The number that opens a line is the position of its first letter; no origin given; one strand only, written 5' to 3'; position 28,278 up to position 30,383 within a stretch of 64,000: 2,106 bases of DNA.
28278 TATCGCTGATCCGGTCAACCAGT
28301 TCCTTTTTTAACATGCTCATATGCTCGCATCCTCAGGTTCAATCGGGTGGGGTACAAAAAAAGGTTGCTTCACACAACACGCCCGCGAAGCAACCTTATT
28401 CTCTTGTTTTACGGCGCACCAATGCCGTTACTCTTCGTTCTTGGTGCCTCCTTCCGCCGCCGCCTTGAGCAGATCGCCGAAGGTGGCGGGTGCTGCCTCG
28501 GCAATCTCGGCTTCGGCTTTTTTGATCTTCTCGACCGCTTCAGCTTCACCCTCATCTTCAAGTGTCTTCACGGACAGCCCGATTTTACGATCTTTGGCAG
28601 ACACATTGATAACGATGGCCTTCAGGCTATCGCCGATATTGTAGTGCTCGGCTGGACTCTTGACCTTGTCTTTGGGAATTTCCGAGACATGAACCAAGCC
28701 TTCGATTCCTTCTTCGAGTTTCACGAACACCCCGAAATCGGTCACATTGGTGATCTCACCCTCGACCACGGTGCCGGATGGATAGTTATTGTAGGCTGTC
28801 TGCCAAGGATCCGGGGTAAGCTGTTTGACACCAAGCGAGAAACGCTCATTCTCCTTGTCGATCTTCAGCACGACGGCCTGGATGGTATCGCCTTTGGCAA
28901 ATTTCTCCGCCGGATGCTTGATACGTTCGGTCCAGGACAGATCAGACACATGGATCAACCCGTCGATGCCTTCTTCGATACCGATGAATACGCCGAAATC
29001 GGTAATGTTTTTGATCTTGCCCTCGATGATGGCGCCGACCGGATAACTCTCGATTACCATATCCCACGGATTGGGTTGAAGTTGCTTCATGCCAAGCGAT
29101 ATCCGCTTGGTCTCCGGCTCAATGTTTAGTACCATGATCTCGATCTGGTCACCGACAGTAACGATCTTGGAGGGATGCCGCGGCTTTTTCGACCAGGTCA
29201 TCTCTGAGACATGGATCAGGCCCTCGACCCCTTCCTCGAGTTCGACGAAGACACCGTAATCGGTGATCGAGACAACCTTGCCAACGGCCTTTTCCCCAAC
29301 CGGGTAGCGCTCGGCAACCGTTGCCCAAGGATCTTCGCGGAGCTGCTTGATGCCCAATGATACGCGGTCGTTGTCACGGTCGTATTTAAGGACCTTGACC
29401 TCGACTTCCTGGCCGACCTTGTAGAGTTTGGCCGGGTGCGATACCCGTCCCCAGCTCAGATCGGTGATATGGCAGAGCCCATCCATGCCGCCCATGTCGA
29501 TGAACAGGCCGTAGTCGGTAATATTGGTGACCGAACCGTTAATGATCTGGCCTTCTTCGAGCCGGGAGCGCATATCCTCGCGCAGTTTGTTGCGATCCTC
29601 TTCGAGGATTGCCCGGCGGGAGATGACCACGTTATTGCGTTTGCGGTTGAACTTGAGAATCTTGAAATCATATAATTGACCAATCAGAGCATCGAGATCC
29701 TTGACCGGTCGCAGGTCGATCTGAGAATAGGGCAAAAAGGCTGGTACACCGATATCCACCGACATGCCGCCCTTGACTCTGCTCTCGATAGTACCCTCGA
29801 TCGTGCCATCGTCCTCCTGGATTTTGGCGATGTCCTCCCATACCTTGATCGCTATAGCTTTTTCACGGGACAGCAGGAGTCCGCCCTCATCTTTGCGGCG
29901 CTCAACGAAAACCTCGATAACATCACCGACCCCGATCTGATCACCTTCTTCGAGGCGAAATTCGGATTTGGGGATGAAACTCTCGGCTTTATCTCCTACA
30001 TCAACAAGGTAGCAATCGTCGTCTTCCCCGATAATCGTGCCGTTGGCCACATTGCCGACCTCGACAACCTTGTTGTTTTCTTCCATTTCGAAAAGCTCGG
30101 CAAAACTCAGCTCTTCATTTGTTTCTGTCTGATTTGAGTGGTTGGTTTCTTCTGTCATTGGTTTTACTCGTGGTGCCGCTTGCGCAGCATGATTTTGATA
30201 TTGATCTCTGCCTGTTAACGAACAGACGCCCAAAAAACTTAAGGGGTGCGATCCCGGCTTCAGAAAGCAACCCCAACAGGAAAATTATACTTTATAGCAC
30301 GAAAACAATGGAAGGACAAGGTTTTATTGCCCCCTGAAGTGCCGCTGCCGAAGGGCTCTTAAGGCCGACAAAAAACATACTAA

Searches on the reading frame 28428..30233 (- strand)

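Call 66: search_protein_families(library=pfam, proteins=[window:28428-30233:-], max_evalue=0.00001)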
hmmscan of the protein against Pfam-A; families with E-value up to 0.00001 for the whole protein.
window:28428-30233:- (601 aa): 5 families
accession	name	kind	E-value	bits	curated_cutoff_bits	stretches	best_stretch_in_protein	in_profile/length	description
PF00575.29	S1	-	4.8e-93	306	22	5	225-296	2-74/74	S1 RNA binding domain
PF23459.1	S1_RRP5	-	1.1e-26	93.6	27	1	487-555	4-72/72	RRP5 S1 domain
PF21710.3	Spt6_S1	-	9.7e-21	74.3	27.5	0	396-462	13-79/91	Spt6, S1/OB domain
PF13509.12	S1_2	-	1.4e-12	48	21.8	0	59-110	1-48/61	S1 domain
PF17092.11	PCB_OB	-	3e-09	38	27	0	307-368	26-97/111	Penicillin-binding protein OB-like domain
